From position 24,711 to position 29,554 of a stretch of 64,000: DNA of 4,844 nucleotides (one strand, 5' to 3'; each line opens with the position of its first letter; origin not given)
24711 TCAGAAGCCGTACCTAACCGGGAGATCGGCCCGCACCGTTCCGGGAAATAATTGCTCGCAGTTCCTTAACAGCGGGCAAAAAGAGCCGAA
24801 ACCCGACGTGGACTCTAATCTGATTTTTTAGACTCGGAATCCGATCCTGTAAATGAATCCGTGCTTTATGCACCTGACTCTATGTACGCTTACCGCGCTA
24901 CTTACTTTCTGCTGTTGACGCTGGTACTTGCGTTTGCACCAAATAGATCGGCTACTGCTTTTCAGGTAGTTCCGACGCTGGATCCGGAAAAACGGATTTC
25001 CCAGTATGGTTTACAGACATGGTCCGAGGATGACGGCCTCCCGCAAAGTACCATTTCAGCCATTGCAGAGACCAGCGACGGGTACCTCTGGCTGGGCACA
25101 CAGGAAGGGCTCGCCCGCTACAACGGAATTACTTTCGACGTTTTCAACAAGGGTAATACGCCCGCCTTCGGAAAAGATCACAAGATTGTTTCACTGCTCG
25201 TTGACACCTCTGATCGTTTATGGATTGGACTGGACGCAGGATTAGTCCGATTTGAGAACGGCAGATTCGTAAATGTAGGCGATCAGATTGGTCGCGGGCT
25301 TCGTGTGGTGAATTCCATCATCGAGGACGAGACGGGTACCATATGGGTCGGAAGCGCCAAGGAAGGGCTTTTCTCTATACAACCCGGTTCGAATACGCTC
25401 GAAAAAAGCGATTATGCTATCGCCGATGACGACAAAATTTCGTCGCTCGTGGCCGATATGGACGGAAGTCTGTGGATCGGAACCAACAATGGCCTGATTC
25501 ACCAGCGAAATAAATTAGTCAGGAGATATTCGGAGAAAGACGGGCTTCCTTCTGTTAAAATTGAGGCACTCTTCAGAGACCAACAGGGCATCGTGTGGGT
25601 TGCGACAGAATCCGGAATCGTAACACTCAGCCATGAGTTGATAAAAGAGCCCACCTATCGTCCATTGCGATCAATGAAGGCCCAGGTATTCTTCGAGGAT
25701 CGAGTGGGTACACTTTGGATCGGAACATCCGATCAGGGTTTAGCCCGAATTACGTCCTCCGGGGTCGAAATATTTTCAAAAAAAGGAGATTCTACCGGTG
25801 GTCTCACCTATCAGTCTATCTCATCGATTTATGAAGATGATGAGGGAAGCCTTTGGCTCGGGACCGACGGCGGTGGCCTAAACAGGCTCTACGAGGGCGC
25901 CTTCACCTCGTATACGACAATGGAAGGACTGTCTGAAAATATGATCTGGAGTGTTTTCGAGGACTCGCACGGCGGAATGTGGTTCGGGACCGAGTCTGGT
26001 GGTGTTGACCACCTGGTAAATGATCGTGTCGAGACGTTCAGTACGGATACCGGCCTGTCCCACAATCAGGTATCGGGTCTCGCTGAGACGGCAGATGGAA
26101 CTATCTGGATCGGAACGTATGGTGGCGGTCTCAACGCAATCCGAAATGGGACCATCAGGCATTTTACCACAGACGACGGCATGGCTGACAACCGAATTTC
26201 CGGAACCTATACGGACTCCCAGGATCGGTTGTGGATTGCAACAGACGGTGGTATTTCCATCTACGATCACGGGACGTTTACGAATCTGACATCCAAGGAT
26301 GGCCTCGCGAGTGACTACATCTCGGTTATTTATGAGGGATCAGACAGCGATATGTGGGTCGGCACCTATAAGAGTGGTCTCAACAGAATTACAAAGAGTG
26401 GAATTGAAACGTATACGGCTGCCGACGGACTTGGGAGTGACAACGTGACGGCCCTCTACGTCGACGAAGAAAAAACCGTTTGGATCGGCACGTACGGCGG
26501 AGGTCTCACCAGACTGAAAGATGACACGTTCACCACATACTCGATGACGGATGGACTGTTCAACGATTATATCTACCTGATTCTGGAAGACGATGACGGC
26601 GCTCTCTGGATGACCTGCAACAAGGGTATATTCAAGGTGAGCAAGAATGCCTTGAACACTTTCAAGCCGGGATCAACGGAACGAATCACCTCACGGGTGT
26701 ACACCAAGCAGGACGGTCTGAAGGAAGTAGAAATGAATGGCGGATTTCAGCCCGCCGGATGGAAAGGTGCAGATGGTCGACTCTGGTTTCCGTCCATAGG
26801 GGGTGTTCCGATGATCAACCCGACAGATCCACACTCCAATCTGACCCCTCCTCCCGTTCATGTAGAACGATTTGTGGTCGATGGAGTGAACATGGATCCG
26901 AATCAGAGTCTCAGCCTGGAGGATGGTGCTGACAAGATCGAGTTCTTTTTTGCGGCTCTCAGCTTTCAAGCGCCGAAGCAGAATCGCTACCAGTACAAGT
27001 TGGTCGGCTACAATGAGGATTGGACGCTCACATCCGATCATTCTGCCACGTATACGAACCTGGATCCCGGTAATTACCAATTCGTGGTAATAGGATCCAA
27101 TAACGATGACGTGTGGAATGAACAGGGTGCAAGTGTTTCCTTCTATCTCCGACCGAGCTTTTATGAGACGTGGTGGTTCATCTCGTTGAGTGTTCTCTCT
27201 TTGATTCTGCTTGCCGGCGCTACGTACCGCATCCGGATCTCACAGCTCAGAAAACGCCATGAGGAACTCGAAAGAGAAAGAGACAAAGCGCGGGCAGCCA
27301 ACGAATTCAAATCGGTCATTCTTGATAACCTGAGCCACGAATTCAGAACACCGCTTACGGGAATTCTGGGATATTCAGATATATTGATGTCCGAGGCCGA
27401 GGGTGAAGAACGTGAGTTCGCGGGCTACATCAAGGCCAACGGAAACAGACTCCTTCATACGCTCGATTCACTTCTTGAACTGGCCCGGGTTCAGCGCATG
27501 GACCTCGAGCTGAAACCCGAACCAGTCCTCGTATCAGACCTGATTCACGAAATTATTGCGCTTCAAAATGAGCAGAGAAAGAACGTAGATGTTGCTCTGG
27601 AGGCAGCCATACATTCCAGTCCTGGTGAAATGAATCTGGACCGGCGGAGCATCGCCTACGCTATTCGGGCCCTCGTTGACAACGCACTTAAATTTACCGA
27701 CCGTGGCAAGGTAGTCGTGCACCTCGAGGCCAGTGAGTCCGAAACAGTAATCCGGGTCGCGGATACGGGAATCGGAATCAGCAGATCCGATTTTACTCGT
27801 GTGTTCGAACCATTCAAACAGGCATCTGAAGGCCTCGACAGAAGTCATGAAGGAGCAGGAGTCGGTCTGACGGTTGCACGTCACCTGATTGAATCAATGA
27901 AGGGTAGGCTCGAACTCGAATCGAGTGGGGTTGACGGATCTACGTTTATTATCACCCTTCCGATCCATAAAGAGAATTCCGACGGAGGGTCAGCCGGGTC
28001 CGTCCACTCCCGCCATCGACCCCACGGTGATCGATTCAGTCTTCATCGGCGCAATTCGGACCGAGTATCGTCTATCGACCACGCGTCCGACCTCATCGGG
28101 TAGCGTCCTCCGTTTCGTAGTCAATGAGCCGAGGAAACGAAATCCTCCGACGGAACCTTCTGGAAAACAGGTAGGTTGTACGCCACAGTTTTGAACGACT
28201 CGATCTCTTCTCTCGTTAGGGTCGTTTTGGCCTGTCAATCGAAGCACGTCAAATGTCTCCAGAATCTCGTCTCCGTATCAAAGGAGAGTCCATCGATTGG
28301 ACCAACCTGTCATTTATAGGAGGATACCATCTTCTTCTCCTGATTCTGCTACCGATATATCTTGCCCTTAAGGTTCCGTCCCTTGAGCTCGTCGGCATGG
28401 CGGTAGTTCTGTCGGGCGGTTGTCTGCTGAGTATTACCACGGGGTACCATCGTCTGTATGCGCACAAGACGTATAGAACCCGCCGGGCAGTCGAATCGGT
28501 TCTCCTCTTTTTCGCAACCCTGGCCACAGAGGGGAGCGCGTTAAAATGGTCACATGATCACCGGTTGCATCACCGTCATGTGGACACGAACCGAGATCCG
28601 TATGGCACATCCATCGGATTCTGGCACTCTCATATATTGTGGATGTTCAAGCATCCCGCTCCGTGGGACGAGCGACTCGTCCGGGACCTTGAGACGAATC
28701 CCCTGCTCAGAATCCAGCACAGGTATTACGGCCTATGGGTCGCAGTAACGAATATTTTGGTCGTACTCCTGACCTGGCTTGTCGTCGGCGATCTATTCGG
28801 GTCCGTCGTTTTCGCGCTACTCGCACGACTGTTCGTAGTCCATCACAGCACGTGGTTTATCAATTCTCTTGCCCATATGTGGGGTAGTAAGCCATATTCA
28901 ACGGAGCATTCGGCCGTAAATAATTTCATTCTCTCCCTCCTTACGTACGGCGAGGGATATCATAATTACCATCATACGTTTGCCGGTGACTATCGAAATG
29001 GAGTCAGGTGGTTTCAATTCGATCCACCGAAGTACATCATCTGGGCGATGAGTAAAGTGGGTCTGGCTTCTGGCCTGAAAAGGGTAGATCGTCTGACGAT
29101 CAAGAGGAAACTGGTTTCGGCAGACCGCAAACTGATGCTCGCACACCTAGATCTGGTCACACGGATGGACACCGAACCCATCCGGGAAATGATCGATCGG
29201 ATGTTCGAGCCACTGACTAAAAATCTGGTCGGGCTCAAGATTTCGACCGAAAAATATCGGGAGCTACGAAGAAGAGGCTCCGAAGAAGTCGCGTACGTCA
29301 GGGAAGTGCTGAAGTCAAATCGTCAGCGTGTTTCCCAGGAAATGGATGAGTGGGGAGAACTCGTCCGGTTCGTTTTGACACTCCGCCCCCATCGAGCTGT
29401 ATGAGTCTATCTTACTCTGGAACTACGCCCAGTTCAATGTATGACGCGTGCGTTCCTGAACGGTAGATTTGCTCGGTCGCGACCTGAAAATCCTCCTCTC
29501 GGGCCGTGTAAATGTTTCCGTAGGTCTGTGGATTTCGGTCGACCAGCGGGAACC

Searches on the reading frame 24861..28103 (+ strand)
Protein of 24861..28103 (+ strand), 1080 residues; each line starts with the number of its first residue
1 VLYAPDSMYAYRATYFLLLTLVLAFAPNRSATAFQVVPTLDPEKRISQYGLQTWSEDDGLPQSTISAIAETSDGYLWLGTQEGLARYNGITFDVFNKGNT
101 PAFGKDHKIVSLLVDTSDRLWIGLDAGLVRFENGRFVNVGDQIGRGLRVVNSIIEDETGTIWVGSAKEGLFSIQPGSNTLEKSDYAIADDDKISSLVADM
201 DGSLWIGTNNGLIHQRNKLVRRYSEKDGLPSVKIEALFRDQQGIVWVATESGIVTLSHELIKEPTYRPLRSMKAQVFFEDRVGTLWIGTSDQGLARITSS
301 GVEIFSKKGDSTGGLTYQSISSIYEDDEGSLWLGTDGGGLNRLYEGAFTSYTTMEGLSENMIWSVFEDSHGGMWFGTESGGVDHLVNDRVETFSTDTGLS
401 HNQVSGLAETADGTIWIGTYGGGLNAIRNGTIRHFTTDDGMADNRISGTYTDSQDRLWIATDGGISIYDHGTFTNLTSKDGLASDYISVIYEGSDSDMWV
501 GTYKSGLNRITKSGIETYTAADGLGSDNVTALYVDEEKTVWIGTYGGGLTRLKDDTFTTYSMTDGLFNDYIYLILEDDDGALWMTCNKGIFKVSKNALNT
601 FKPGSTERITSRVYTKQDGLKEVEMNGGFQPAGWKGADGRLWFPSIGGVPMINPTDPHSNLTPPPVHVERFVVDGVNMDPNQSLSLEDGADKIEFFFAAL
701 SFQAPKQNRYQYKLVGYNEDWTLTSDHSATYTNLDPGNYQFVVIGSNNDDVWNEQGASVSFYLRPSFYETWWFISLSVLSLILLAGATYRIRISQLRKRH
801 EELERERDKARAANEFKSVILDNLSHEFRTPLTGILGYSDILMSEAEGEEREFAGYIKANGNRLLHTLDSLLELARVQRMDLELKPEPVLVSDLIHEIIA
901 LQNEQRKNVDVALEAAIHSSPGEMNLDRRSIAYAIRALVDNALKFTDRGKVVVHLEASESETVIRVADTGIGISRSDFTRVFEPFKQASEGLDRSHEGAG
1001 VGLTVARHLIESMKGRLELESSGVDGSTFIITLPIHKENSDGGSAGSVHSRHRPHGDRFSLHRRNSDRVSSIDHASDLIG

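Call 61: search_protein_families(library=pfam, proteins=[window:24861-28103:+], max_evalue=0.001)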
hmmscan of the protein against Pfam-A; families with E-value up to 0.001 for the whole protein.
window:24861-28103:+ (1080 aa): 6 families
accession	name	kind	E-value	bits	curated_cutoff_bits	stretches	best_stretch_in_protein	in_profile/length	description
PF07494.17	Reg_prop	-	1.5e-60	193.7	20.4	4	398-421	1-24/24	Two component regulator propeller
PF02518.31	HATPase_c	-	6.9e-24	84.9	26.4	1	927-1035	2-109/111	Histidine kinase-, DNA gyrase B-, and HSP90-like ATPase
PF07495.19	Y_Y_Y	-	1.6e-15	57.2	26.6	1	702-762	2-63/65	Y_Y_Y domain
PF00512.31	HisKA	-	1.1e-13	51.5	26.9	1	820-878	5-64/66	His Kinase A (phospho-acceptor) domain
PF23748.1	Beta-prop_LRRK2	-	6.1e-08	32.5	26.9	0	527-559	274-306/359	LRRK2 beta propeller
PF16819.11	DUF5074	-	0.0003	20.4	27.2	0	157-221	152-210/353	Domain of unknown function (DUF5074)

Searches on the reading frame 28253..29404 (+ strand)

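Call 61: search_protein_families(library=pfam, proteins=[window:28253-29404:+], max_evalue=0.001)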
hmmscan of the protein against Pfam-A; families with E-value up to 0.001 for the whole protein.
window:28253-29404:+ (383 aa): 1 family
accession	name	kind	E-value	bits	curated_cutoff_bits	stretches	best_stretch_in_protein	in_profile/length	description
PF00487.30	FA_desaturase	-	9.8e-22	78.4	29.7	1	50-257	9-232/253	Fatty acid desaturase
